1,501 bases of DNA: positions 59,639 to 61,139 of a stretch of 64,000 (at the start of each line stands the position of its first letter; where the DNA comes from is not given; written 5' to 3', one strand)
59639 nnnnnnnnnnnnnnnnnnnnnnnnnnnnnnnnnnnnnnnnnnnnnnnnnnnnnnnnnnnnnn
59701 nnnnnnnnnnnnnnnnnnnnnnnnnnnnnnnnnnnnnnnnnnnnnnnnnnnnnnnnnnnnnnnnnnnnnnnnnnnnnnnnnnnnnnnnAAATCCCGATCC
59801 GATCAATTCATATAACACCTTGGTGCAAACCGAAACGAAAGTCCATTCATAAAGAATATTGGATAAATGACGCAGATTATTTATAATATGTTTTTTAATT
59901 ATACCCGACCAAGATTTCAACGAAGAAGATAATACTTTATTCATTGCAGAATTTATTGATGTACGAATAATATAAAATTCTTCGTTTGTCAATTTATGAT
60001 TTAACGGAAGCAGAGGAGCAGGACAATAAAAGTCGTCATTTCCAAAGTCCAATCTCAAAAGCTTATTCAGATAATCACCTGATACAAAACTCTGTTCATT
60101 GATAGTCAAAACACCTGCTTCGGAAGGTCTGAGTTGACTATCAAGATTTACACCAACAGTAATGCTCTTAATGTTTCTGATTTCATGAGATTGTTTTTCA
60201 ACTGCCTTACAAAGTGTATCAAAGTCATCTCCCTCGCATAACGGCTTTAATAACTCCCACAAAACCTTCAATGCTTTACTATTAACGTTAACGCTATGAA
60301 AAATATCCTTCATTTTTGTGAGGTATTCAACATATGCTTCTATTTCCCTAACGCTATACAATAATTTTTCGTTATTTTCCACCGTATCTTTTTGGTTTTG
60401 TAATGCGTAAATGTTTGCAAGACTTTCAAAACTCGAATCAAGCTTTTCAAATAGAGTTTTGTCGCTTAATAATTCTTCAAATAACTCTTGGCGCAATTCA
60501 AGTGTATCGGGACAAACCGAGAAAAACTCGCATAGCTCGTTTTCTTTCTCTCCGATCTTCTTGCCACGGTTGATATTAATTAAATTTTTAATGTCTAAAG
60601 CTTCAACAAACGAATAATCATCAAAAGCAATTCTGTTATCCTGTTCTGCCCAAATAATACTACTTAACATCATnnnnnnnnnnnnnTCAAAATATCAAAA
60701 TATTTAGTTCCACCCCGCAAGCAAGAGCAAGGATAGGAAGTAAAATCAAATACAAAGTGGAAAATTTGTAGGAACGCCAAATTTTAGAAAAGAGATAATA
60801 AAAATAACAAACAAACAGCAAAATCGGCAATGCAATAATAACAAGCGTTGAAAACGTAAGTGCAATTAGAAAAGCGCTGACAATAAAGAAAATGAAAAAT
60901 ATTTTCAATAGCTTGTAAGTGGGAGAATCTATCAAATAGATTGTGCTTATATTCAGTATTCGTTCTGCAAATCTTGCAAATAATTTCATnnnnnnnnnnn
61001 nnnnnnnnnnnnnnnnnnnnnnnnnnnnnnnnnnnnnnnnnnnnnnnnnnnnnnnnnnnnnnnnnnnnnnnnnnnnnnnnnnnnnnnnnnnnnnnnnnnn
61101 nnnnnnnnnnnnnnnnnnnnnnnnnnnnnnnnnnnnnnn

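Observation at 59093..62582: Low-GC three-gene cassette: two diverged truncated MutS-like ATPases bracketing a small membrane protein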

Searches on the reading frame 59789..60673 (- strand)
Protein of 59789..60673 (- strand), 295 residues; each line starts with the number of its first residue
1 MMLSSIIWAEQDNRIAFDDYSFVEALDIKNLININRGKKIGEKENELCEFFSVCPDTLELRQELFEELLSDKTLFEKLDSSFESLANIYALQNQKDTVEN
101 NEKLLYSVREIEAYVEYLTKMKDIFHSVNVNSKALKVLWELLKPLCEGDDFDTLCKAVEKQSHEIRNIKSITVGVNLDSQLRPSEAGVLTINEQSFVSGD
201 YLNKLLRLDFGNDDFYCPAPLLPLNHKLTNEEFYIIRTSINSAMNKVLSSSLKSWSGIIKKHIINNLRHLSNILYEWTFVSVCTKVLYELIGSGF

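Call 82: search_protein_representatives(protein=window:59789-60673:-)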
Query: 295 residues. Proteins with E-value up to 0.001 (for the whole library): 356; up to 1e-10: 156; up to 1e-30: 16. The best 150 are listed.
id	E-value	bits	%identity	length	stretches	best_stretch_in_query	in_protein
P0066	1.6e-71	257.3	42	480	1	4-295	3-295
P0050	5.6e-68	245.7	40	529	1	5-294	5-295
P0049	1.6e-64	234.3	41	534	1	5-290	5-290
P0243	2.4e-62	227.2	44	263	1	1-248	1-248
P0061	2.9e-53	197.4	37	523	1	4-290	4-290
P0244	3.8e-50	187.2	35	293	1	5-288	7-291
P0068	5.6e-46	173.5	33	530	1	5-291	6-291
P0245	1.7e-44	168.6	39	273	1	4-248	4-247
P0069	7.6e-42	159.9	33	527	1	5-287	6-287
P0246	2.6e-33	132.0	33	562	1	16-294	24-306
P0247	2.8e-32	128.5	30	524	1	5-295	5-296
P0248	3.1e-32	128.4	33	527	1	47-284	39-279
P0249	3.8e-32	128.1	33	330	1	49-294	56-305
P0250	1.0e-31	126.7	32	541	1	46-294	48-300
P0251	2.4e-31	125.5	32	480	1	49-295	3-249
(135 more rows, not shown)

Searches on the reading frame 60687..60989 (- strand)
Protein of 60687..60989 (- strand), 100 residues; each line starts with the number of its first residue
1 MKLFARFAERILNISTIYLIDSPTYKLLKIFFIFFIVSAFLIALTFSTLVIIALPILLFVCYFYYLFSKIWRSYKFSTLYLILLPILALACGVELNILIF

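Call 3: search_protein_families(library=pfam, proteins=[window:60687-60989:-], max_evalue=0.1)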
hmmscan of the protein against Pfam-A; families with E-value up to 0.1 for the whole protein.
window:60687-60989:- (100 aa): 0 families

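Call 4: search_protein_families(library=ncbifam, proteins=[window:60687-60989:-], max_evalue=0.1)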
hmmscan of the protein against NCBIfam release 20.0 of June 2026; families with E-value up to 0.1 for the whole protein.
window:60687-60989:- (100 aa): 0 families

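Call 5: search_protein_families(library=padloc, proteins=[window:60687-60989:-], max_evalue=0.1)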
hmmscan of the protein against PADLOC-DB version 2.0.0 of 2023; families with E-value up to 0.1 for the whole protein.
window:60687-60989:- (100 aa): 0 families

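Call 34: find_homologous_proteins(query=window:60687-60989:-, max_evalue=0.001)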
Query window:60687-60989:- (100 aa): 4 proteins with E <= 0.001 among 25 candidates.
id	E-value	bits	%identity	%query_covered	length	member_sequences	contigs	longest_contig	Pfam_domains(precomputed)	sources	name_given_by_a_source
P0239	2.8e-48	180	96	100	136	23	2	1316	-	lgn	-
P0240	2.9e-46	174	91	100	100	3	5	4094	-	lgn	-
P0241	9.9e-30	121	65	100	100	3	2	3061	-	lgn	-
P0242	6.3e-26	109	66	100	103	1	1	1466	-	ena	-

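Call 92: search_protein_families(library=phrogs, proteins=[window:60687-60989:-], max_evalue=0.001)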
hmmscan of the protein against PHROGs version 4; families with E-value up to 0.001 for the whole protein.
window:60687-60989:- (100 aa): 0 families

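Call 93: predict_structure(alignment_id=A6)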
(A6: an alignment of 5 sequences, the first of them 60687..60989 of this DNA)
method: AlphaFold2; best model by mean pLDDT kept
length: 100 residues; sequences in the alignment: 5
mean_pLDDT: 56.6   pTM: 0.32
mean pLDDT of the five models: 56.6, 55.0, 54.2, 52.1, 47.6
residues with pLDDT >= 90: 0; 70-90: 2; 50-70: 72; < 50: 26
segments of 3 or more residues with pLDDT < 50: 1-6, 8-10, 12-20, 93-100
pLDDT, mean of each block of 10 residues (from residue 1): 46 46 60 67 58 64 66 57 58 44
secondary structure, 60 per line:
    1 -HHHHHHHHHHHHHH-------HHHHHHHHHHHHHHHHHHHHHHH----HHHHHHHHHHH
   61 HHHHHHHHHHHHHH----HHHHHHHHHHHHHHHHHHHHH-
elements in order: H2-15 H23-45 H50-74 H79-99
